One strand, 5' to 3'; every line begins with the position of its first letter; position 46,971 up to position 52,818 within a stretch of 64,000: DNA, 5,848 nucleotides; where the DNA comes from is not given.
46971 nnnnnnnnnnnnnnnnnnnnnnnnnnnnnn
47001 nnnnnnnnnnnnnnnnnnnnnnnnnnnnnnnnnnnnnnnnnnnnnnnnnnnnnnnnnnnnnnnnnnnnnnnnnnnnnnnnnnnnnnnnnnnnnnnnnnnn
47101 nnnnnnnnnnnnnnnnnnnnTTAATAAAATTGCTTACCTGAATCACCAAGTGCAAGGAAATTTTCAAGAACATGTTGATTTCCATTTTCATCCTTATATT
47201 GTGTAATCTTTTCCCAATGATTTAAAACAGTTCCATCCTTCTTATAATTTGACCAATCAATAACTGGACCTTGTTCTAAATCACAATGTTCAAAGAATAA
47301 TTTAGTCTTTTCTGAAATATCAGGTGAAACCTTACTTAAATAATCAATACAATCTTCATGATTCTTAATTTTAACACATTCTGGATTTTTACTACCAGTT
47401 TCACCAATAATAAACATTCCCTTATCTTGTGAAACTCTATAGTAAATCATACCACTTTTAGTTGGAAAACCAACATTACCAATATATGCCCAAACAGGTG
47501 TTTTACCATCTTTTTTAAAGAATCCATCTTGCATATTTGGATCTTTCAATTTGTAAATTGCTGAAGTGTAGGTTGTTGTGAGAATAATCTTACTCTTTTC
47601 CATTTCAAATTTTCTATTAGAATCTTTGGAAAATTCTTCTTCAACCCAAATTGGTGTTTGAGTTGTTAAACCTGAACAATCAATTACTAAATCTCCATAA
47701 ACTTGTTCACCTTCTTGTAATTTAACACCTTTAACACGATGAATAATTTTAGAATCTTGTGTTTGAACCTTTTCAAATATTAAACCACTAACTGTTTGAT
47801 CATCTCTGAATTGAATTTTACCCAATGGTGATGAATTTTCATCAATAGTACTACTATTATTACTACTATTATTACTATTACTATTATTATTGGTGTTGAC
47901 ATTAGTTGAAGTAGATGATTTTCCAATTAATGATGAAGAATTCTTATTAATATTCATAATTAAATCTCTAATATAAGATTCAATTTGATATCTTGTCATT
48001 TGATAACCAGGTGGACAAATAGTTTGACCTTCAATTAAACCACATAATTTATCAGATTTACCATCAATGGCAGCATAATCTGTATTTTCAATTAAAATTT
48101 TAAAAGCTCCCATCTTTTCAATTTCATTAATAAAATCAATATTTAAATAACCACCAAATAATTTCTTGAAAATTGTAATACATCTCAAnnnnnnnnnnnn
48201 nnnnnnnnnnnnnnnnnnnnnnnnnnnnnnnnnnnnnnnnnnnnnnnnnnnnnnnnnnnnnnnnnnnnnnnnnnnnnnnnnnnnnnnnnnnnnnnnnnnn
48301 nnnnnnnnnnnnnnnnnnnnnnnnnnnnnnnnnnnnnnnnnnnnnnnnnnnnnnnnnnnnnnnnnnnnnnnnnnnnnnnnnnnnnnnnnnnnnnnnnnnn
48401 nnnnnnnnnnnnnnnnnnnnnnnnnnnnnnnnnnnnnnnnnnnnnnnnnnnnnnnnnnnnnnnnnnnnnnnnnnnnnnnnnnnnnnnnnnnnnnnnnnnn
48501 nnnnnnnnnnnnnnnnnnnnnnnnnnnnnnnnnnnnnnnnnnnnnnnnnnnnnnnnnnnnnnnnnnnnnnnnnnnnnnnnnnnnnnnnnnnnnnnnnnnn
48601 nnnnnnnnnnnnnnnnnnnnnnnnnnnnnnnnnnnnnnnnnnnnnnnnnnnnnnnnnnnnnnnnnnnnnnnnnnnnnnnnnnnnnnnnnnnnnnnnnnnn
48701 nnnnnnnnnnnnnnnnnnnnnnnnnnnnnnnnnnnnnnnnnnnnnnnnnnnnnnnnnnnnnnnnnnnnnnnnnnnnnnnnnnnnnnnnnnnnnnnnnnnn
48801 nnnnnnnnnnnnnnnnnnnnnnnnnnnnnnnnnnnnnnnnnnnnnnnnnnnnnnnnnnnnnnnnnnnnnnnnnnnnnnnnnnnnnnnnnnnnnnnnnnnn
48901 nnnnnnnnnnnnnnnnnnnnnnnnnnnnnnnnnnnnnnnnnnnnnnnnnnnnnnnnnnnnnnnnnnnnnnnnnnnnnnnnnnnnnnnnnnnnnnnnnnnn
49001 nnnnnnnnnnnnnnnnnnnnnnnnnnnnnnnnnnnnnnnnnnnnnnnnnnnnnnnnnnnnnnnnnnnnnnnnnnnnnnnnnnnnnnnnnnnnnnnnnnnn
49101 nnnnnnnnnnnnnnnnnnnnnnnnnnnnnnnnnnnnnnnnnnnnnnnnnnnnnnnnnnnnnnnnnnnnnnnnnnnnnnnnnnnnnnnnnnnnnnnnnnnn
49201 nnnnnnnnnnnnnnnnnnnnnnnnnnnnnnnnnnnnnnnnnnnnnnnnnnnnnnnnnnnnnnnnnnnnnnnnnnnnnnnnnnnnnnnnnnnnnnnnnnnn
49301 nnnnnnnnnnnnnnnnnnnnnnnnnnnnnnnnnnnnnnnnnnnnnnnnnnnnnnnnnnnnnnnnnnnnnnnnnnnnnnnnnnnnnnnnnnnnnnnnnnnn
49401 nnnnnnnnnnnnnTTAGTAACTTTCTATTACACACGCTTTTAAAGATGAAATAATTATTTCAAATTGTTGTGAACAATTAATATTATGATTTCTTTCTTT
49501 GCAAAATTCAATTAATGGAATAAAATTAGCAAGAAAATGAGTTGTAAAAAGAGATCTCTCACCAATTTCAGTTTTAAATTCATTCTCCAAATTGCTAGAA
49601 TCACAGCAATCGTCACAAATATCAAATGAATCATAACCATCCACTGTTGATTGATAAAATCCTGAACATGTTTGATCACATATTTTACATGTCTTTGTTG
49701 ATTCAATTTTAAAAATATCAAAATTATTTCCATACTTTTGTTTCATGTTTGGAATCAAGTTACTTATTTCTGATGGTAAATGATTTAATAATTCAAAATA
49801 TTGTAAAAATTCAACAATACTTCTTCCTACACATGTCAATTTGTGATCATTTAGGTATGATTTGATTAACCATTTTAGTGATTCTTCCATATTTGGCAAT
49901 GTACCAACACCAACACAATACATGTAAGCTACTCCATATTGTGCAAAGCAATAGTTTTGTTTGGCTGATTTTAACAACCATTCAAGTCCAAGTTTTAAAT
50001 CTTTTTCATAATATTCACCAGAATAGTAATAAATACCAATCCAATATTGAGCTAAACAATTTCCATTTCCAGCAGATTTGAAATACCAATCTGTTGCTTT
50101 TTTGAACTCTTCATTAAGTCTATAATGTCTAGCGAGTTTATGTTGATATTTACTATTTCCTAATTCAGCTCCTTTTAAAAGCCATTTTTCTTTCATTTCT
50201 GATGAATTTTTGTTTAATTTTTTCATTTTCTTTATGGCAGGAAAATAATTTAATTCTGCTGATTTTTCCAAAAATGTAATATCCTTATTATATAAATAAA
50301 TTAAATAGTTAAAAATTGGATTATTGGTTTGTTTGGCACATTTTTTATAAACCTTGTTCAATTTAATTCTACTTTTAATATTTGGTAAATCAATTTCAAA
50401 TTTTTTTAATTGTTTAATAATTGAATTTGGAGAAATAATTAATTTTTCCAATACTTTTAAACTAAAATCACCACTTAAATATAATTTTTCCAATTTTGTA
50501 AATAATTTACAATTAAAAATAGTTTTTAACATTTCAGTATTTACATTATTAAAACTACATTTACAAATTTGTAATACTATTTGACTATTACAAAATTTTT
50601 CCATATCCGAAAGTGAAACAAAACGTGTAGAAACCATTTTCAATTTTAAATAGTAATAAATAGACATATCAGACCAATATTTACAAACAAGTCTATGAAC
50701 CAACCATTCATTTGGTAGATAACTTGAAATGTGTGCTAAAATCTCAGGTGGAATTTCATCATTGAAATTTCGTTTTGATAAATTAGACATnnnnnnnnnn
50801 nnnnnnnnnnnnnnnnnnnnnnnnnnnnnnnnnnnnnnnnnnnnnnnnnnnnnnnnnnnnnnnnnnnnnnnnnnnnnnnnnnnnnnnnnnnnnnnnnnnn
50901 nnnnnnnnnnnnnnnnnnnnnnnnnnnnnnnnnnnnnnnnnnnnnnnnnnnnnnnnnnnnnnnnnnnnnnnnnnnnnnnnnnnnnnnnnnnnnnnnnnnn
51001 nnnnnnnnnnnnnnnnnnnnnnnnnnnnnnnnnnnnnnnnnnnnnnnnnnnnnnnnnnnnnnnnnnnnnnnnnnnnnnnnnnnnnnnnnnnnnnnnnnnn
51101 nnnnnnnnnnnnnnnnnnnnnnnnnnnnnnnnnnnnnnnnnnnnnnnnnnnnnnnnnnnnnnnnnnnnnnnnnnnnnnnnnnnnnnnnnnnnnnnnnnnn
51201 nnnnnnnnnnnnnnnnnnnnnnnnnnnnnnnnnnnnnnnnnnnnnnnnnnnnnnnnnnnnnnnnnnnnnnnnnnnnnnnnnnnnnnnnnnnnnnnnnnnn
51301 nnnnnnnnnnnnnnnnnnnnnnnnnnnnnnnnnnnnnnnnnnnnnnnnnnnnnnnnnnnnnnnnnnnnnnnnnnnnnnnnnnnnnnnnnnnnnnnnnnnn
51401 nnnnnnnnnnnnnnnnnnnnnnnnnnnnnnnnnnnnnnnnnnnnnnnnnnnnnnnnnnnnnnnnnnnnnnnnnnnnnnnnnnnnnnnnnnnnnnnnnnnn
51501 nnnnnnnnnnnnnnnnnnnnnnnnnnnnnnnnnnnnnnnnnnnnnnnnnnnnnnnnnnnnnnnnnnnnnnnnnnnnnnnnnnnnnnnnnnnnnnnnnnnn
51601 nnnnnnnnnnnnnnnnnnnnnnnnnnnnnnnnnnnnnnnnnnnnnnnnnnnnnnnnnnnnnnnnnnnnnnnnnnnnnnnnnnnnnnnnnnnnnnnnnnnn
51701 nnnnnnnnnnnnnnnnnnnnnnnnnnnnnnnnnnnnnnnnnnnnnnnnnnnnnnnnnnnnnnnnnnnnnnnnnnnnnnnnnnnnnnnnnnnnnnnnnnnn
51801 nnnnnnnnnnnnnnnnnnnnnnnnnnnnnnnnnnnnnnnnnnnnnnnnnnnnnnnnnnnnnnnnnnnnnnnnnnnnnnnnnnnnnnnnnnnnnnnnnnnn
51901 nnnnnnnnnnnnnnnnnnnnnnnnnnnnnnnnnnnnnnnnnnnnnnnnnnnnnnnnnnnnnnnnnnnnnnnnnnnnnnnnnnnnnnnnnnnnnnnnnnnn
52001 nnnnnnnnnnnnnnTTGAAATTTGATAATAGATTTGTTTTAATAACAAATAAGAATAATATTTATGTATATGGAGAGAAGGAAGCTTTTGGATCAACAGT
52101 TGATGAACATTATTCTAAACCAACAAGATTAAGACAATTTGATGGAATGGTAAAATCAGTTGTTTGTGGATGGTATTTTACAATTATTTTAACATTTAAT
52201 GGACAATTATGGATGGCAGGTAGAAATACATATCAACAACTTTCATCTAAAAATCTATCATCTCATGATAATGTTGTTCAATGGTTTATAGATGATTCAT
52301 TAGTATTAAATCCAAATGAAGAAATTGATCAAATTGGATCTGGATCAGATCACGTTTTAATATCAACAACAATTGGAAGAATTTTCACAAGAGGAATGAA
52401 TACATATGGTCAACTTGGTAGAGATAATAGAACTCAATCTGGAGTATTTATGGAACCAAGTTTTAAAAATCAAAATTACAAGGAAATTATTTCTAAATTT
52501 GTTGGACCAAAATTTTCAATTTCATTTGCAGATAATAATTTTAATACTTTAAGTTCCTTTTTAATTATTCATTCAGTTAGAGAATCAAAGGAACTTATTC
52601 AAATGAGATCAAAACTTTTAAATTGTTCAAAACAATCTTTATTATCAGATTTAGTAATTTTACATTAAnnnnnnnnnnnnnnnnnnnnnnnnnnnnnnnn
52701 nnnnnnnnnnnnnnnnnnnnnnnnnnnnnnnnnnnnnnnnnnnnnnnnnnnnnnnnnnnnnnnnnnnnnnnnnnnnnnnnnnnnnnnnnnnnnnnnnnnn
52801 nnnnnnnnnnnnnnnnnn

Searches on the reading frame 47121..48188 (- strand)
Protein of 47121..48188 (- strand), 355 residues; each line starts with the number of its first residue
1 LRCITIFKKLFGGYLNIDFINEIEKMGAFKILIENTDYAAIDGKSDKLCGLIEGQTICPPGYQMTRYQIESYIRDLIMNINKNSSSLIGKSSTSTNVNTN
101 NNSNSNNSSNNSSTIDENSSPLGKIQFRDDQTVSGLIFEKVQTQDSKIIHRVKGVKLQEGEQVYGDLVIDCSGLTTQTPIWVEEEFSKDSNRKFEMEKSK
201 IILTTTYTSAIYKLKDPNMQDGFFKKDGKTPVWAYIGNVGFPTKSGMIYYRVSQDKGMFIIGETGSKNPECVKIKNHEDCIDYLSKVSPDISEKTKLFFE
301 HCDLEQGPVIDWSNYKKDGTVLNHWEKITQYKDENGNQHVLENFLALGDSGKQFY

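Call 29: search_protein_families(library=pfam, proteins=[window:47121-48188:-], max_evalue=0.0001)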
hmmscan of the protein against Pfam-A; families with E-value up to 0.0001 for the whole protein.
window:47121-48188:- (355 aa): 0 families

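Call 70: search_protein_families(library=pfam, proteins=[window:47121-48188:-], max_evalue=0.01)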
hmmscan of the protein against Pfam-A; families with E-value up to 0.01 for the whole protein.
window:47121-48188:- (355 aa): 1 family
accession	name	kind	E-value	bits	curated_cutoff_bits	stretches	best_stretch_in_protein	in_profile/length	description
PF04820.20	Trp_halogenase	-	0.0011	18.4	21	1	147-175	186-214/458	Tryptophan halogenase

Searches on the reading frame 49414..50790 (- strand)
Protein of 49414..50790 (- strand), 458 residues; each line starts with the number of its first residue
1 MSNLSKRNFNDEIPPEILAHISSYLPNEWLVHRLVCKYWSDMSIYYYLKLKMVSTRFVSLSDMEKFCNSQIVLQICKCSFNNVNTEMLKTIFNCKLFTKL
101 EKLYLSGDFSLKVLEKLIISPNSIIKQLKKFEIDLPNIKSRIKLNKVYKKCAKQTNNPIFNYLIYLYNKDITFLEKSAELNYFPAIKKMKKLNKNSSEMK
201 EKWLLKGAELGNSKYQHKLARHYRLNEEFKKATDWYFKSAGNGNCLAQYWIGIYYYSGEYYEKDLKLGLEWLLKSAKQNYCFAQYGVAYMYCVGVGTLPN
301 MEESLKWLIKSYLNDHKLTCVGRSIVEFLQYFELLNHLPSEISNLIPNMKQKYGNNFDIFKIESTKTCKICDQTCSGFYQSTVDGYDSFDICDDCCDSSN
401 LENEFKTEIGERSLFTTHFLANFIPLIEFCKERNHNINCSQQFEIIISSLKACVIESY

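Call 29: search_protein_families(library=pfam, proteins=[window:49414-50790:-], max_evalue=0.0001)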
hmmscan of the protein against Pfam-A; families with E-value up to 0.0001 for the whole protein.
window:49414-50790:- (458 aa): 2 families
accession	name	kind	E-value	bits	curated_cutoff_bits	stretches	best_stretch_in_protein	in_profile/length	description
PF08238.18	Sel1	-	1.3e-11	44.9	30.7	1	283-316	3-36/36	Sel1 repeat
PF12937.12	F-box-like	-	2.6e-06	27.5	24.3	1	12-42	3-34/47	F-box-like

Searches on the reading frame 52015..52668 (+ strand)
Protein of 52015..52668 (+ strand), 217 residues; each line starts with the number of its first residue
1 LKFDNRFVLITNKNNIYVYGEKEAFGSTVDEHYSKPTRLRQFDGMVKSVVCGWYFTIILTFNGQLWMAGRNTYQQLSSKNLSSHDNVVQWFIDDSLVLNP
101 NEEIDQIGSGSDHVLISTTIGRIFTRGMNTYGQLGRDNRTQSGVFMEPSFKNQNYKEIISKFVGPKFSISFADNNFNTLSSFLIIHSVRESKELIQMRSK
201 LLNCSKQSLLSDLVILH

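Call 29: search_protein_families(library=pfam, proteins=[window:52015-52668:+], max_evalue=0.0001)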
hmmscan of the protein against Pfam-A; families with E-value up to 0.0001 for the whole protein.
window:52015-52668:+ (217 aa): 3 families
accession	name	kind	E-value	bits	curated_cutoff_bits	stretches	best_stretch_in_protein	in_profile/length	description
PF25390.1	WD40_RLD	-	8.6e-20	71.8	150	1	8-141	44-285/363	RCC1-like domain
PF13540.12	RCC1_2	-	5.3e-19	67.9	22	2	46-75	1-30/30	Regulator of chromosome condensation (RCC1) repeat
PF00415.24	RCC1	-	2.8e-13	50.6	21.7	0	121-142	2-23/50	Regulator of chromosome condensation (RCC1) repeat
